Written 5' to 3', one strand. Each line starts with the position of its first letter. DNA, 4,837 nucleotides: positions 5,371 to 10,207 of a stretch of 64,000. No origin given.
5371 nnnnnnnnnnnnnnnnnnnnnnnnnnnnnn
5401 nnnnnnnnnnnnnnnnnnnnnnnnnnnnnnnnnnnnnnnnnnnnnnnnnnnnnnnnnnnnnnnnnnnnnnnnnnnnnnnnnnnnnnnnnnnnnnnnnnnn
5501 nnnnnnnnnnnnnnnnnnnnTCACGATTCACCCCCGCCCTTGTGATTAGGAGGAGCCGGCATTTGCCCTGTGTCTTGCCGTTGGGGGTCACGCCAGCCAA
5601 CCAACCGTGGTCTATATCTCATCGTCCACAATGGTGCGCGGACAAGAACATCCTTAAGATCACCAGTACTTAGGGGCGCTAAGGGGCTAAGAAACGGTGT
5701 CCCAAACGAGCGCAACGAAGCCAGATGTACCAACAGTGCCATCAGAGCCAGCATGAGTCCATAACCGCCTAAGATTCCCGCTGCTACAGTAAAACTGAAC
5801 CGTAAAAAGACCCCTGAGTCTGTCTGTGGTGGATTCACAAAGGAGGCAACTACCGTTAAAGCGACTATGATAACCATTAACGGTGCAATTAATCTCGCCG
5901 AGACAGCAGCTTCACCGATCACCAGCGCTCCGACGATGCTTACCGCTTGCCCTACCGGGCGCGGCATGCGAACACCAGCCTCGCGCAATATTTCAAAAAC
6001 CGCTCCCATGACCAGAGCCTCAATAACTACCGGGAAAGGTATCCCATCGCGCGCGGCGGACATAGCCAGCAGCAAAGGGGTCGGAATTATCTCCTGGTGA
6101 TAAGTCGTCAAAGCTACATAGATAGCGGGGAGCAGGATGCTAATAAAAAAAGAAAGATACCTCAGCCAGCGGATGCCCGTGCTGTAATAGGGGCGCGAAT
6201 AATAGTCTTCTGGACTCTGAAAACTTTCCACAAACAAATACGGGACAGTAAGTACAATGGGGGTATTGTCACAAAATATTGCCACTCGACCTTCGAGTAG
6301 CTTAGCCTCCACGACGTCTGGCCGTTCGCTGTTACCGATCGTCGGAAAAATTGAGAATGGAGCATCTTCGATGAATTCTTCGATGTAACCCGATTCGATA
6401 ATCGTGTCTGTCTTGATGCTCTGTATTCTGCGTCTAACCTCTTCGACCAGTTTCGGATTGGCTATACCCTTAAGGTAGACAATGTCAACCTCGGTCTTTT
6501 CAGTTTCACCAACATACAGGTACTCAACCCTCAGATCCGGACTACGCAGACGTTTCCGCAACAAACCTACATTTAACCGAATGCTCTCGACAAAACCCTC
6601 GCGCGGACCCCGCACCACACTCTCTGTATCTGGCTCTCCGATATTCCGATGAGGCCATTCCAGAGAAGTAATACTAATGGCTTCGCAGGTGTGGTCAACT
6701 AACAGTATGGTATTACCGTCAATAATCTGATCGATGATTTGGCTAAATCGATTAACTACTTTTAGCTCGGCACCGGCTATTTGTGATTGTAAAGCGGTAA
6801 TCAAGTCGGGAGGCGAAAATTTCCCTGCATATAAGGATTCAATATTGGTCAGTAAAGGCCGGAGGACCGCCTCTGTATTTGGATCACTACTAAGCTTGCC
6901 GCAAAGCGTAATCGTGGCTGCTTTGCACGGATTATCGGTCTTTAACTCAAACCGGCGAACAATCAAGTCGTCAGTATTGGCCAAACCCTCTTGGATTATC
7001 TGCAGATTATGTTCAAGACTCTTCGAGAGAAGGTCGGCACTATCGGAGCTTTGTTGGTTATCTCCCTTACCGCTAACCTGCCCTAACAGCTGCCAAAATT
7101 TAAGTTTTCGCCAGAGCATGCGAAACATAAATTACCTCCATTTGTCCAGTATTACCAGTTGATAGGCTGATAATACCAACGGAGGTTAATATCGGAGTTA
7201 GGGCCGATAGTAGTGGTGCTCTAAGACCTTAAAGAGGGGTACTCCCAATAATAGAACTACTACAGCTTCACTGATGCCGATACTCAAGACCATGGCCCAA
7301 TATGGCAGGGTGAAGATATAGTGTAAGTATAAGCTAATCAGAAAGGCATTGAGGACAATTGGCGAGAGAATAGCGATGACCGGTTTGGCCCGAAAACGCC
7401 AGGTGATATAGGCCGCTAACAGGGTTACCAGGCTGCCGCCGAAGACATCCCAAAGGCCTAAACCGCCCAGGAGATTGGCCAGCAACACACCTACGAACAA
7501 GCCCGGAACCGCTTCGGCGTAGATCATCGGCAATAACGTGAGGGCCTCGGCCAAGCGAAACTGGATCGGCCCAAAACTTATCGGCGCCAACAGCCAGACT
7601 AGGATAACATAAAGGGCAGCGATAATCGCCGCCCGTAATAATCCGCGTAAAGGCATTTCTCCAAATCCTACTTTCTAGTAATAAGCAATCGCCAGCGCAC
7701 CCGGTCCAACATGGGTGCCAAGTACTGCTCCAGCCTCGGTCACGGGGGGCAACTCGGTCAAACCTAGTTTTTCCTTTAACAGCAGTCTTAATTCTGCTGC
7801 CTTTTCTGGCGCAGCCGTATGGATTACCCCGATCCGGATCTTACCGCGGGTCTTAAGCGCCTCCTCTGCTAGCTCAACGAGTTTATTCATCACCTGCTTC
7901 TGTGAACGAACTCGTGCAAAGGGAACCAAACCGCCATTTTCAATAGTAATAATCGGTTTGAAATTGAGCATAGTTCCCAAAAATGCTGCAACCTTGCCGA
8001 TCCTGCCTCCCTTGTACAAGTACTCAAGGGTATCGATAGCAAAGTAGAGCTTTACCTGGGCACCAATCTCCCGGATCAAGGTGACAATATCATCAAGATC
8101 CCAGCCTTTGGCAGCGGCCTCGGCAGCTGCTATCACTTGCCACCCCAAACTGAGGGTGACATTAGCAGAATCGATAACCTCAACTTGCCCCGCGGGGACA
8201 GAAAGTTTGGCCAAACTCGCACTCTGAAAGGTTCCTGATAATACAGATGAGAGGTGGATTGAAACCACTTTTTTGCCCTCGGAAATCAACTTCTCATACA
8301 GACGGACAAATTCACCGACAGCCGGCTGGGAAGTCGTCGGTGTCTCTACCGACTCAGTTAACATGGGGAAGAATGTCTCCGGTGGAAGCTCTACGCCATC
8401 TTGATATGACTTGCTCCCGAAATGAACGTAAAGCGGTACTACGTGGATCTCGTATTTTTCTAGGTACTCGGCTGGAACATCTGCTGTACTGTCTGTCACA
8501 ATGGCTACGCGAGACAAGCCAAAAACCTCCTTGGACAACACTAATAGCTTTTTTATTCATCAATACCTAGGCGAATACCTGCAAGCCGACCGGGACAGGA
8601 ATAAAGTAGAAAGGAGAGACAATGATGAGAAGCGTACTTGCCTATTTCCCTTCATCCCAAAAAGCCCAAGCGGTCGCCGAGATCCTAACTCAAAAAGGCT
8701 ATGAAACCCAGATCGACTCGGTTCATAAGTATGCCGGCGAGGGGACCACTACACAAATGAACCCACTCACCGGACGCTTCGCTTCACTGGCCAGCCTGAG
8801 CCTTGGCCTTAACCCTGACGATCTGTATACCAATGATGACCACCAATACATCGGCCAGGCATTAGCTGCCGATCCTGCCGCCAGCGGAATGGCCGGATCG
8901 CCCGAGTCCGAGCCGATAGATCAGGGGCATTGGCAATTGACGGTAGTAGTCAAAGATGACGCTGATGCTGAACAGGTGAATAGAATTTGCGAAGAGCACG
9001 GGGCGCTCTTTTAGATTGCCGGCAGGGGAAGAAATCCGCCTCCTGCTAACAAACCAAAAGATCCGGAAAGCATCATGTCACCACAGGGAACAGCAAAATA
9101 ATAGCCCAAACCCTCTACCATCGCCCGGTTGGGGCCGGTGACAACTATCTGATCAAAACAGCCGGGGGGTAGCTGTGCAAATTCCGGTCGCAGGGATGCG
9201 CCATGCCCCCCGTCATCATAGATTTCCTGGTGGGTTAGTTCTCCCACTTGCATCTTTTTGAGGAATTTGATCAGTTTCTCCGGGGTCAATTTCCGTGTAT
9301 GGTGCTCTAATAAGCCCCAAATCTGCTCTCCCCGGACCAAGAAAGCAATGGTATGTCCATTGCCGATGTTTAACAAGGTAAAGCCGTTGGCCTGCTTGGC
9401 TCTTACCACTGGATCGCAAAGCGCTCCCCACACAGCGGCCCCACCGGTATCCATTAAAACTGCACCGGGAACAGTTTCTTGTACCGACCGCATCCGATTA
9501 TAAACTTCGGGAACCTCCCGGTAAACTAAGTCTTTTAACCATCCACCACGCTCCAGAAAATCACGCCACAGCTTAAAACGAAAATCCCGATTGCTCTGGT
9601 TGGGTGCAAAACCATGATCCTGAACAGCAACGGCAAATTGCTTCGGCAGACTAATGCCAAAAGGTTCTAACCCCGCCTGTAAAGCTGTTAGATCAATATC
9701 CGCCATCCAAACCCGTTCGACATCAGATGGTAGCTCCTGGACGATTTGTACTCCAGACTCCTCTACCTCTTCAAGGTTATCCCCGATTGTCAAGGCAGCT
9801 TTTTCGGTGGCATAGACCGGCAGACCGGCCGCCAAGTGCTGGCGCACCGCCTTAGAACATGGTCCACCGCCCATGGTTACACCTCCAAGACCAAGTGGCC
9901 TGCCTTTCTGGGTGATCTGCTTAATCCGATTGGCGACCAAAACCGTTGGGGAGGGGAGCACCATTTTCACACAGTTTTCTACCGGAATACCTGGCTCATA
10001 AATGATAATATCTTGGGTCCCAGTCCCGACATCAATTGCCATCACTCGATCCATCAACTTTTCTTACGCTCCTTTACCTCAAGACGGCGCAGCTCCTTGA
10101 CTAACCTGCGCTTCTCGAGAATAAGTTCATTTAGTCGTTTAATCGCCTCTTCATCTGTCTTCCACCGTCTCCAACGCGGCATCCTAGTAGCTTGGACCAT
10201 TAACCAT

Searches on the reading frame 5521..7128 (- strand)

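Call 40: search_protein_families(library=pfam, proteins=[window:5521-7128:-], max_evalue=0.00001)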
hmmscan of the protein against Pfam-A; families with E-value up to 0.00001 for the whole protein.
window:5521-7128:- (535 aa): 1 family
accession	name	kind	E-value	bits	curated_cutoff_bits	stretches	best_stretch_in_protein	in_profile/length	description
PF03323.18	GerA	-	3.2e-177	590.2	27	1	44-508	2-465/466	Bacillus/Clostridium GerA spore germination protein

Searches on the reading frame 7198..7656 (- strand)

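Call 40: search_protein_families(library=pfam, proteins=[window:7198-7656:-], max_evalue=0.00001)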
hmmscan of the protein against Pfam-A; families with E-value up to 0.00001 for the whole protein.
window:7198-7656:- (152 aa): 1 family
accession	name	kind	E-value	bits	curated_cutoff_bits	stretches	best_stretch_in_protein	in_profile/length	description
PF06177.16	QueT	-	6.5e-44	150.1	33.7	1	7-146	2-140/141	QueT transporter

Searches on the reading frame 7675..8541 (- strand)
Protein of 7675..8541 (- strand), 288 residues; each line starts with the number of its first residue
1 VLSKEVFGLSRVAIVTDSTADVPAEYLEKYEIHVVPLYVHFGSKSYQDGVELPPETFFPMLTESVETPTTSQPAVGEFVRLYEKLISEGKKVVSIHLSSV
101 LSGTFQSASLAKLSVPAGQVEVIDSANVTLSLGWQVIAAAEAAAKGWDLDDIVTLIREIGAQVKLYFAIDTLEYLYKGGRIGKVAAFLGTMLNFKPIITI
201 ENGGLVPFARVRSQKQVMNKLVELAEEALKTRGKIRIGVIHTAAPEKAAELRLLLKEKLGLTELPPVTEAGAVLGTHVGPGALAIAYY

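Call 40: search_protein_families(library=pfam, proteins=[window:7675-8541:-], max_evalue=0.00001)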
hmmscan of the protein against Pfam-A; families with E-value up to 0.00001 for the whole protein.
window:7675-8541:- (288 aa): 1 family
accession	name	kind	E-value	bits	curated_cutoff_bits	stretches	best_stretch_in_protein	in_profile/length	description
PF02645.21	DegV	-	2.3e-91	306.5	27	1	12-288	2-278/280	Uncharacterised protein, DegV family COG1307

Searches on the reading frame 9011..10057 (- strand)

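Call 40: search_protein_families(library=pfam, proteins=[window:9011-10057:-], max_evalue=0.00001)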
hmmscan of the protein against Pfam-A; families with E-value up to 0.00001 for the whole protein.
window:9011-10057:- (348 aa): 1 family
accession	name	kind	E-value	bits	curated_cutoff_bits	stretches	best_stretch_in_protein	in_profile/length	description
PF08735.15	DUF1786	-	3.6e-91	305.4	25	1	62-313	1-252/252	Putative pyruvate format-lyase activating enzyme (DUF1786)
